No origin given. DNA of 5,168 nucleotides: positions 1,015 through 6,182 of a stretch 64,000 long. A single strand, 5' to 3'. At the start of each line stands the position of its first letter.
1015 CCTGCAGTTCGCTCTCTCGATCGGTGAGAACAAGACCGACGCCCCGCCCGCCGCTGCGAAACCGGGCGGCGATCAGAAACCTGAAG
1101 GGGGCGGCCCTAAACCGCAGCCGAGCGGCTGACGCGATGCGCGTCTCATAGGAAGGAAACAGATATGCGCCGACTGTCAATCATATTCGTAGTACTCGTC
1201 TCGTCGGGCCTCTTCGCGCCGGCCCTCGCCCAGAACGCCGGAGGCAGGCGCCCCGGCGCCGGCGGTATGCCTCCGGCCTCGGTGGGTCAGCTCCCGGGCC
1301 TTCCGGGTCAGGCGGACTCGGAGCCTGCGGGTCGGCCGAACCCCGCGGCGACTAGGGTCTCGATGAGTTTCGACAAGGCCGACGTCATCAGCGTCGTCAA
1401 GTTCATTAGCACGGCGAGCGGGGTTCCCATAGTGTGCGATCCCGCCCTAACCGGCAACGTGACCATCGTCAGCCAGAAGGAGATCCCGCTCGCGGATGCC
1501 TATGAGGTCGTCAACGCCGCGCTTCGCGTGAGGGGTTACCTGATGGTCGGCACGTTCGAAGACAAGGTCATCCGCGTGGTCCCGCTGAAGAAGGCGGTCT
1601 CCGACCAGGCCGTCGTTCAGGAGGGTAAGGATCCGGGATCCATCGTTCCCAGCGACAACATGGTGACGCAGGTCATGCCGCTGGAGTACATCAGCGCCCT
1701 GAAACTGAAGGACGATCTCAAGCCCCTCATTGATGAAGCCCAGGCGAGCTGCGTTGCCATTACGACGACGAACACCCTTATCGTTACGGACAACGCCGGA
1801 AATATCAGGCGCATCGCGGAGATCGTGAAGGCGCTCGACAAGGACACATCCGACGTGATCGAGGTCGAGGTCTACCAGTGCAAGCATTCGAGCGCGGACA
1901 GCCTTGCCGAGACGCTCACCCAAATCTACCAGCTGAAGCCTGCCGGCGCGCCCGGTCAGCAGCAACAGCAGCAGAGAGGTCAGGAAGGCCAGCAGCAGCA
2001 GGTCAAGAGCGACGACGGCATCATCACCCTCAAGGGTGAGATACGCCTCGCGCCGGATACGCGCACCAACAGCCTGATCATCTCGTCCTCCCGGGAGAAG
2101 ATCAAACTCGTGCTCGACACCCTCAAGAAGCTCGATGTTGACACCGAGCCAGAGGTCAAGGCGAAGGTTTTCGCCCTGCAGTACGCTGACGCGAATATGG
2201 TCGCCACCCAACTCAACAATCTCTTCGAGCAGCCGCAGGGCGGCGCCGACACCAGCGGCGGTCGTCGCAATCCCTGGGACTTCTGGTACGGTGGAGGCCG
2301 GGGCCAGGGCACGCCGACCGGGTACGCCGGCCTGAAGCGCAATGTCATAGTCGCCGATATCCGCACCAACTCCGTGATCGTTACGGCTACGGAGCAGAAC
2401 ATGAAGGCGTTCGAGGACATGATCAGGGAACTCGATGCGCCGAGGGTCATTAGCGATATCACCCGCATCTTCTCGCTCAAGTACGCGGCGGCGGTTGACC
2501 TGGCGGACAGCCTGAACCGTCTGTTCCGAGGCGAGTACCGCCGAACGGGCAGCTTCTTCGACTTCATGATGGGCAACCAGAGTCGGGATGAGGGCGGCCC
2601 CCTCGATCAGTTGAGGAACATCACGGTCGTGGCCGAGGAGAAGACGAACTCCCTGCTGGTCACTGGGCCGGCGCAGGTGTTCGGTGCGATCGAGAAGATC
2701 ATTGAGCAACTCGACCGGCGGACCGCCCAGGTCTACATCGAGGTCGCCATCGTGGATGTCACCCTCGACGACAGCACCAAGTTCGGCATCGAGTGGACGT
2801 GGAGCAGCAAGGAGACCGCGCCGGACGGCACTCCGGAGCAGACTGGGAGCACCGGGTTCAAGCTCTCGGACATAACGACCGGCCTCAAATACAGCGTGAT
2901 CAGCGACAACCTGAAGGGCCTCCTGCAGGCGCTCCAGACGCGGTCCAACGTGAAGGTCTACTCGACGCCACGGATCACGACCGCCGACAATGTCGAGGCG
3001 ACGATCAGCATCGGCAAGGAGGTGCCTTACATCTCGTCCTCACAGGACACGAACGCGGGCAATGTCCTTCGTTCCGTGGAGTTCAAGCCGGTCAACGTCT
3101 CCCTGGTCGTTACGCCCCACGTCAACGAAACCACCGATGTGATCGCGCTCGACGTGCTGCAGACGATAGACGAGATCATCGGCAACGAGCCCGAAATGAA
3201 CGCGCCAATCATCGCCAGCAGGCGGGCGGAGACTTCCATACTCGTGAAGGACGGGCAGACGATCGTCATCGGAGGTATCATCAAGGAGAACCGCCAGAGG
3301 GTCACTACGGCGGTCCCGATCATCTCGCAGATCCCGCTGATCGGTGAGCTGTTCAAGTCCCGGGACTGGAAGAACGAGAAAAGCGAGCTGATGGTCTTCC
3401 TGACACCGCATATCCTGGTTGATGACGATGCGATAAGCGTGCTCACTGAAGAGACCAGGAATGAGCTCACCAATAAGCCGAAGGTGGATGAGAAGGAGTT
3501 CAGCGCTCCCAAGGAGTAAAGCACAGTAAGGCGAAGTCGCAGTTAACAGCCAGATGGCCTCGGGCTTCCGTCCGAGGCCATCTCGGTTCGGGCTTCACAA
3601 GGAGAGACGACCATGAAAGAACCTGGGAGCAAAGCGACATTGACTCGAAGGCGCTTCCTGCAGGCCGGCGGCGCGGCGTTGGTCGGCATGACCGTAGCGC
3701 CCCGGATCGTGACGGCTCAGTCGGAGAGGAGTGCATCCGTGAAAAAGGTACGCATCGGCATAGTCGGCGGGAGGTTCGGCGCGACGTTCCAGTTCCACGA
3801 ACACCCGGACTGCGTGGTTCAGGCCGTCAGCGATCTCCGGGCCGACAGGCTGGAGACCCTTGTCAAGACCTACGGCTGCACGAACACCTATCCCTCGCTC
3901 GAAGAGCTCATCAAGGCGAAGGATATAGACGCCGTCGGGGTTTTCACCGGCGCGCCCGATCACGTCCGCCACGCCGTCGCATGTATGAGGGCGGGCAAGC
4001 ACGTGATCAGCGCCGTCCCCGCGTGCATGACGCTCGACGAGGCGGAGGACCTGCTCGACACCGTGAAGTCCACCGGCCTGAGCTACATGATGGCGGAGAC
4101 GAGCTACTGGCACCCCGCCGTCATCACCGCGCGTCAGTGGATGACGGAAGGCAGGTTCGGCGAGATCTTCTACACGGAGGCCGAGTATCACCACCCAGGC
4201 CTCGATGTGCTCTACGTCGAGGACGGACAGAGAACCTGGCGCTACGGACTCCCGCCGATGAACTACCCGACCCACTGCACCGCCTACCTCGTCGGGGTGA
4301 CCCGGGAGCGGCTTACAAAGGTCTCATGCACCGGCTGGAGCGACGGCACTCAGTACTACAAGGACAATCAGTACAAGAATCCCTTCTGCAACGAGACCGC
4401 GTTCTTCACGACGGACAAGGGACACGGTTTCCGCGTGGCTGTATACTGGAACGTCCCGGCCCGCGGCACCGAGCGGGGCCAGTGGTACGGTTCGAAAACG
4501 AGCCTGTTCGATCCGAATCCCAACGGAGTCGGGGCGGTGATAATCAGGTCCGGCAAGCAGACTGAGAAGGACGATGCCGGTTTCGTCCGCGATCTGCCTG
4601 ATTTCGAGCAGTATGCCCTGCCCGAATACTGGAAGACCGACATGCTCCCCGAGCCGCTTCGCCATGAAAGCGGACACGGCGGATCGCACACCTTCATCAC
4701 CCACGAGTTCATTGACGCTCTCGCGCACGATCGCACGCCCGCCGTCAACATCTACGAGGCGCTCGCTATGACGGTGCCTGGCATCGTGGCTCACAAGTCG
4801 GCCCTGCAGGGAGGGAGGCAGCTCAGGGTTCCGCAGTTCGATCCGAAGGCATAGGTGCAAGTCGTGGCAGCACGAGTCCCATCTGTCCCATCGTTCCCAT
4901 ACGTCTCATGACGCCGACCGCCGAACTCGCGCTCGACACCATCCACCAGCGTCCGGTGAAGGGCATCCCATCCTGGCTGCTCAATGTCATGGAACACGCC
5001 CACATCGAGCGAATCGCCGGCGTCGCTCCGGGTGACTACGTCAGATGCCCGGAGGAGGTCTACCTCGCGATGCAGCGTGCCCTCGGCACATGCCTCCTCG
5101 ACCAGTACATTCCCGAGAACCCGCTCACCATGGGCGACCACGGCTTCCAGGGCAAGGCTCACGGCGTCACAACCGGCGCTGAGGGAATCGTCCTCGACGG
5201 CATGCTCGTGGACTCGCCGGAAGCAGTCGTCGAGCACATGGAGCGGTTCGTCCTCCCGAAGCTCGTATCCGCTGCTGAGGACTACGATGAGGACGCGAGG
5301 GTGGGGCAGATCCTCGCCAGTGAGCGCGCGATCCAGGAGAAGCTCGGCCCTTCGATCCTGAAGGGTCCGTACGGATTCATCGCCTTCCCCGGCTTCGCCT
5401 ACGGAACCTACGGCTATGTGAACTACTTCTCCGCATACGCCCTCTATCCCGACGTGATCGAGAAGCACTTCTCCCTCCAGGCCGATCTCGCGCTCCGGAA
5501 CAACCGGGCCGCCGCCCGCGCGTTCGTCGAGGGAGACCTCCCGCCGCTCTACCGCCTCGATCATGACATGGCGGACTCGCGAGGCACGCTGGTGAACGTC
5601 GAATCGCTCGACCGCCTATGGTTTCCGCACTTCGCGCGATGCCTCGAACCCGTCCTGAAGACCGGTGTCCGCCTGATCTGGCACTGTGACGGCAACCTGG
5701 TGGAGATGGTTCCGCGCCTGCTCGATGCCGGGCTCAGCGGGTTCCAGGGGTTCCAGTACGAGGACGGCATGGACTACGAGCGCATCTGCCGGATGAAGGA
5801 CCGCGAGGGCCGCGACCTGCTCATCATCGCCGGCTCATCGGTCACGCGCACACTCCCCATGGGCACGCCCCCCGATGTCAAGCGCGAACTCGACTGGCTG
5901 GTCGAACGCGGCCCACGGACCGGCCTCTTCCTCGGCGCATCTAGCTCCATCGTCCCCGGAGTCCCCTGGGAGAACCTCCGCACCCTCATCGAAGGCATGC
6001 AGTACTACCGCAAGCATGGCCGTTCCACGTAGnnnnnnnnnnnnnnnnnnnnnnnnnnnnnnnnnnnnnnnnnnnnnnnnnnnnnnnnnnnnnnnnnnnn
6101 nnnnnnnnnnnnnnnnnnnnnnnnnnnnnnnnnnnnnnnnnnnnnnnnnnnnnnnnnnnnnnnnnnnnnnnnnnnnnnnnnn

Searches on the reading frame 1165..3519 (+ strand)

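Call 66: search_protein_families(library=pfam, proteins=[window:1165-3519:+], max_evalue=0.00001)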
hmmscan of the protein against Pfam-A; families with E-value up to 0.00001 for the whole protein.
window:1165-3519:+ (784 aa): 3 families
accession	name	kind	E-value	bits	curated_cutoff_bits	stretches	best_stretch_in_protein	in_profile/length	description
PF03958.22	Secretin_N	-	4e-54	181.1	28.2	4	433-522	1-69/69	Bacterial type II/III secretion system short domain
PF00263.26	Secretin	-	1.5e-45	155.2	27.5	1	589-751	1-168/169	Bacterial type II and III secretion system protein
PF21305.2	type_II_gspD_N0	-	4.1e-13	49.4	27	1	68-130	2-64/71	GspD-like, N0 domain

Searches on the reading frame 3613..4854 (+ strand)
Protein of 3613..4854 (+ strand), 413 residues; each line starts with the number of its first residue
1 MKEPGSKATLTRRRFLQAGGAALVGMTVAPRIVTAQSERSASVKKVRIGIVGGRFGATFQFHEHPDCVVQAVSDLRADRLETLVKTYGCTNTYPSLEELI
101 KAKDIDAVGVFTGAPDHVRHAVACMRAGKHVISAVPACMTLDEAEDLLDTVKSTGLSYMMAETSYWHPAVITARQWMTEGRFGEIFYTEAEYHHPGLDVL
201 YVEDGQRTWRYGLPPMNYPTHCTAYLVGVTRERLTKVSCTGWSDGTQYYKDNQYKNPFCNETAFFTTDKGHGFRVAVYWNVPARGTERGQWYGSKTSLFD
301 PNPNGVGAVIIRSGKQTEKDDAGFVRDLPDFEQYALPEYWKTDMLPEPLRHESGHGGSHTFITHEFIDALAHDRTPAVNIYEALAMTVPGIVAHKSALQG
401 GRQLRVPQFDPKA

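Call 67: search_protein_families(library=pfam, proteins=[window:3613-4854:+], max_evalue=0.0001)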
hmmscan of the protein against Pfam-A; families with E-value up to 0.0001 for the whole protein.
window:3613-4854:+ (413 aa): 1 family
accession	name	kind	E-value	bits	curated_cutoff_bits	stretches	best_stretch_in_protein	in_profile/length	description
PF01408.29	GFO_IDH_MocA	-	2.4e-16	60.9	24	1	46-160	1-118/120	Oxidoreductase family, NAD-binding Rossmann fold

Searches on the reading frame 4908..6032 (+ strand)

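Call 67: search_protein_families(library=pfam, proteins=[window:4908-6032:+], max_evalue=0.0001)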
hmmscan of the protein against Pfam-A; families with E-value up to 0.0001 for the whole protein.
window:4908-6032:+ (374 aa): 1 family
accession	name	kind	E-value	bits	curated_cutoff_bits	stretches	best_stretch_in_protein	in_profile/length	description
PF01208.23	URO-D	-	7.9e-07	28.8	23.9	1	221-362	204-341/346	Uroporphyrinogen decarboxylase (URO-D)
